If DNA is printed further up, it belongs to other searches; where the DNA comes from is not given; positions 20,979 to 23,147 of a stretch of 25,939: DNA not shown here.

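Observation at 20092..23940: ABC exporter with a built-in PrsW-type intramembrane protease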

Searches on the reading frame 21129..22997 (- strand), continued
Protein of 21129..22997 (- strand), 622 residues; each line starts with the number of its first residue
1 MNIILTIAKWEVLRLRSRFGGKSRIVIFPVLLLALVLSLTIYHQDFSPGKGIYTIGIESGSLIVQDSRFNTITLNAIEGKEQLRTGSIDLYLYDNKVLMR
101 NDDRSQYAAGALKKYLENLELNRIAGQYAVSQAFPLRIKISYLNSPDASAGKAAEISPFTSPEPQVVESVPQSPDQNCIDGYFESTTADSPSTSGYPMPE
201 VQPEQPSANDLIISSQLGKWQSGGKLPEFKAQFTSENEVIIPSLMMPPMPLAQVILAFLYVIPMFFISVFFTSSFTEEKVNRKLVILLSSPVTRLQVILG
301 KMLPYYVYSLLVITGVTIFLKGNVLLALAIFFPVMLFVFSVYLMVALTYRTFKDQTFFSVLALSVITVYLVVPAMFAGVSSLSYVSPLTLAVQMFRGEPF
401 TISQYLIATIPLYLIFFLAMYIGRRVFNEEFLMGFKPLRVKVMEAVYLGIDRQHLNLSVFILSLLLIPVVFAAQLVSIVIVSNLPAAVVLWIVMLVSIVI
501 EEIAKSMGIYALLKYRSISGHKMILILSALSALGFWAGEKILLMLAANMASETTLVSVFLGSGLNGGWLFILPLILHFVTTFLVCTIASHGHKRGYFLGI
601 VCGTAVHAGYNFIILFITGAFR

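Call 39: fold_search(model_id=the predicted structure, library=pdb)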
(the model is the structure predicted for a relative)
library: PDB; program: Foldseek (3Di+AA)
matches with E <= 10: 69; with E <= 0.001: 0
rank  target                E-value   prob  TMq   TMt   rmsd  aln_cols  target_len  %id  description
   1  8qb4                  1.5e-01  0.08  0.07  0.09  25.4       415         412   16  Crystal structure of apo-GltTk obtained with in meso crystallization (H32 space group) (released 2024-09-11)
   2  8k1n_C                5.2e-01  0.51  0.22  0.25  15.4       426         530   12  mycobacterial efflux pump, substrate-bound state (released 2024-07-17)
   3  9g9p_A                7.7e-01  0.07  0.12  0.15  19.9       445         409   12  Lipid III flippase WzxE with NB10 and NB7 nanobodies in inward-facing conformation - crystal 2 (released 2025-01-22)
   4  3vvp_A                8.8e-01  0.12  0.14  0.20  19.9       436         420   14  Crystal structure of MATE in complex with Br-NRF (released 2013-04-03)
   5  9qu3                  9.6e-01  0.06  0.09  0.14  24.8       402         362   14  Cryo-EM structure of the human choline transporter-like protein hCTL1 in LMNG (released 2025-05-14)
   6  6z71_A                1.1e+00  0.12  0.15  0.20  22.4       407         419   11  Structure of the MATE family multidrug resistance transporter Aq_128 from Aquifex aeolicus in the outward-facing state (released 2021-12-01)
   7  8k1m_B                1.2e+00  0.30  0.21  0.24  15.2       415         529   12  mycobacterial efflux pump, apo state (released 2024-07-17)
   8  9g9n_A                1.4e+00  0.12  0.16  0.21  18.7       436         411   12  Lipid III flippase WzxE with NB10 and NB7 nanobodies in inward-facing conformation - crystal 1 (released 2025-01-22)
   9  4mlb_A                1.6e+00  0.08  0.14  0.17  20.5       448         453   15  Reverse polarity of binding pocket suggests different function of a MOP superfamily transporter from Pyrococcus furios (released 2013-09-25)
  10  6hfb_B                1.7e+00  0.07  0.14  0.17  20.5       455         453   15  Outward-facing conformation of a multidrug resistance MATE family transporter of the MOP superfamily. (released 2019-06-12)
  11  9g8j_C                1.7e+00  0.07  0.13  0.11  26.1       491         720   14  Structure of K+-dependent Na+-PPase from Thermotoga maritima in complex with zoledronate (released 2025-06-04)
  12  7ezm_D                2.0e+00  0.04  0.09  0.14  23.7       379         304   16  Cryo-EM structure of an activated Cholecystokinin A receptor (CCKAR)-Gq complex (released 2021-08-25)
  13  9kg2                  2.0e+00  0.03  0.08  0.05  27.3       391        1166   12  Cryo-EM structure of apo form atABCB19 in lipid nanodisc (released 2025-05-21)
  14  8xok                  2.0e+00  0.03  0.08  0.05  26.3       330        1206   14  Cryo-EM structure of human ABCC4 (released 2024-07-24)
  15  9l3z_A                2.2e+00  0.07  0.13  0.19  29.6       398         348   12  Cryo-EM structure of the inactive chemokine-like receptor 1 (CMKLR1) (released 2025-03-12)
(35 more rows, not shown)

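Call 50: search_protein_families(library=ncbifam, proteins=[L034:1640-2536:-, L034:2713-3246:-, L034:4128-4766:+, L034:9114-9941:-, L034:11244-11921:-, L034:13168-13701:-, L034:114-683:-], max_evalue=0.00001)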
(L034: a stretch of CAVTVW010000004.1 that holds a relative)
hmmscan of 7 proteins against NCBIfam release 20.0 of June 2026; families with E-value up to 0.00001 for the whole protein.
L034:1640-2536:- (298 aa): 7 families
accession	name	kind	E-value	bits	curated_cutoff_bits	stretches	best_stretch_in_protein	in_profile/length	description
NF058502.1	phyc_lyase_CpcE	equivalog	5.7e-20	71.9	330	0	67-122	62-118/260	C-phycocyanin alpha-cysteine-84 phycocyanobilin lyase subunit CpcE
NF058515.1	phyc_lyase_CpcF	equivalog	2.9e-19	69.4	220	2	24-116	4-99/200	C-phycocyanin alpha-cysteine-84 phycocyanobilin lyase subunit CpcF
NF045915.1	PhycobilmeDegNblB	equivalog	9.3e-16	58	300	0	13-95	125-209/214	phycobilisome degradation protein NblB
TIGR02270.1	TIGR02270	subfamily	1.4e-10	40.8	206.8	0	58-141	128-211/410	TIGR02270 family protein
NF007244.0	PRK09687.1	equivalog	1.1e-09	38.1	275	1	77-179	160-264/285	putative lyase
NF010374.0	PRK13800.1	equivalog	1.2e-07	30.4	1196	1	41-292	618-862/898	fumarate reductase/succinate dehydrogenase flavoprotein subunit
NF045662.1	DVU0298_fam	equivalog_domain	3.8e-07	29.9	75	0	198-244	145-190/213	DVU0298 family protein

L034:2713-3246:- (177 aa): 0 families

L034:4128-4766:+ (212 aa): 0 families

L034:9114-9941:- (275 aa): 6 families
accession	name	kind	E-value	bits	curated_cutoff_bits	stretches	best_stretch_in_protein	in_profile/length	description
TIGR02651.1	RNase_Z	equivalog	9.3e-17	61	292.95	1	9-155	1-145/302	ribonuclease Z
NF000801.0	PRK00055.1-3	equivalog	1.1e-12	47.6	252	1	8-157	2-152/307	ribonuclease Z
NF000805.0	PRK00055.2-3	equivalog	4.6e-10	39.3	416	1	8-87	4-80/307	ribonuclease Z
NF041851.1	cyc_nuc_deg_phdiest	equivalog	7.9e-07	28.7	400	0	13-82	6-71/253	cyclic nucleotide-degrading phosphodiesterase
NF002553.0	PRK02113.1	equivalog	8.9e-07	28.6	386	0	32-76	38-80/252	MBL fold metallo-hydrolase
NF041257.1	GntH_guanitoxin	equivalog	2.6e-06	26.6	333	0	6-85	12-90/374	guanitoxin biosynthesis MBL fold metallo-hydrolase GntH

L034:11244-11921:- (225 aa): 61 families (the best 25 are shown)
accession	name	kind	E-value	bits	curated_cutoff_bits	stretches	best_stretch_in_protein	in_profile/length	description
NF040534.1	resp_reg_YycF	equivalog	1.1e-19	70.6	340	1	7-120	1-111/231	response regulator YycF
NF033120.0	vanR_FM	exception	1.6e-19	70.5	460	1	8-117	5-111/231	vancomycin resistance response regulator transcription factor, VanR-F/VanR-M family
NF007135.0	PRK09581.1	equivalog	1.8e-19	69.9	474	1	7-131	3-118/457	PleD family two-component system response regulator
TIGR02154.1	PhoB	equivalog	2.8e-18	66.1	296.2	1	6-125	2-120/226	phosphate regulon transcriptional regulator PhoB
NF045717.1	DVU0259_DivK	exception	4.5e-17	62.3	160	1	6-93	2-89/117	DVU0259 family response regulator domain-containing protein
NF045944.1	ResRegRpaBCyano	equivalog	6.2e-17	61.7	330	1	10-143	1-130/229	response regulator transcription factor RpaB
NF053854.1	RespRegPhoBBctds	equivalog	1.1e-16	60.9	270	1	9-175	1-167/225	two-component system response regulator PhoB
NF040689.1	MtrAB_MtrA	equivalog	2.4e-16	59.7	300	1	9-120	1-109/219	MtrAB system response regulator MtrA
NF033117.2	vanR_ACDEGLN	exception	2.2e-15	56.8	350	1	9-110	1-99/226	VanR-ABDEGLN family response regulator transcription factor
NF012227.0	AdeR_RR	equivalog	1.6e-14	53.9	340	1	6-116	11-118/239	efflux system response regulator transcription factor AdeR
NF011874.0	PRK15347.1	equivalog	9.3e-14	50.4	852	1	8-154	692-836/921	two component system sensor kinase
NF000404.1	vanR-D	exception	3.5e-13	49.6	500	1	5-96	1-89/232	vancomycin resistance response regulator transcription factor VanR-D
NF051870.1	NAssimRespRegNtrX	equivalog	1.1e-12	47.6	600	1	8-89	3-84/452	nitrogen assimilation response regulator NtrX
TIGR01387.1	cztR_silR_copR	subfamily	1.9e-12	47.3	279.2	1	9-137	1-127/218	heavy metal response regulator transcription factor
NF011695.0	PRK15115.1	equivalog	4.9e-12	45.3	763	1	6-129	6-126/445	two-component system response regulator GlrR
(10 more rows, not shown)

L034:13168-13701:- (177 aa): 7 families
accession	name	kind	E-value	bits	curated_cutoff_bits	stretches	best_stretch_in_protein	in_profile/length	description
NF004739.1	PRK06075.1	equivalog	1e-37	129.9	360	2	2-94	183-275/384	NADH-quinone oxidoreductase subunit D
NF040602.1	F420_dehyd_FpoD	exception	4e-37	128.1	600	1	7-177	195-372/372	F420H2 dehydrogenase subunit FpoD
TIGR01962.1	NuoD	equivalog_domain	3.9e-32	111.6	459.35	2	7-95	190-278/386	NADH dehydrogenase (quinone) subunit D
NF008974.0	PRK12322.1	equivalog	7.6e-27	94.2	522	1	7-176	194-365/366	NADH-quinone oxidoreductase subunit D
NF009808.0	PRK13292.1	equivalog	1.3e-23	82.8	1156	2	6-88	594-676/791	NADH-quinone oxidoreductase subunit B/C/D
NF005649.0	PRK07415.1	equivalog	4.3e-22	78.7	583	2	4-96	196-288/394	NAD(P)H-quinone oxidoreductase subunit H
NF008728.0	PRK11742.1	equivalog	1.5e-20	73.1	840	1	2-90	397-485/598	NADH-quinone oxidoreductase subunit C/D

L034:114-683:- (189 aa): 0 families
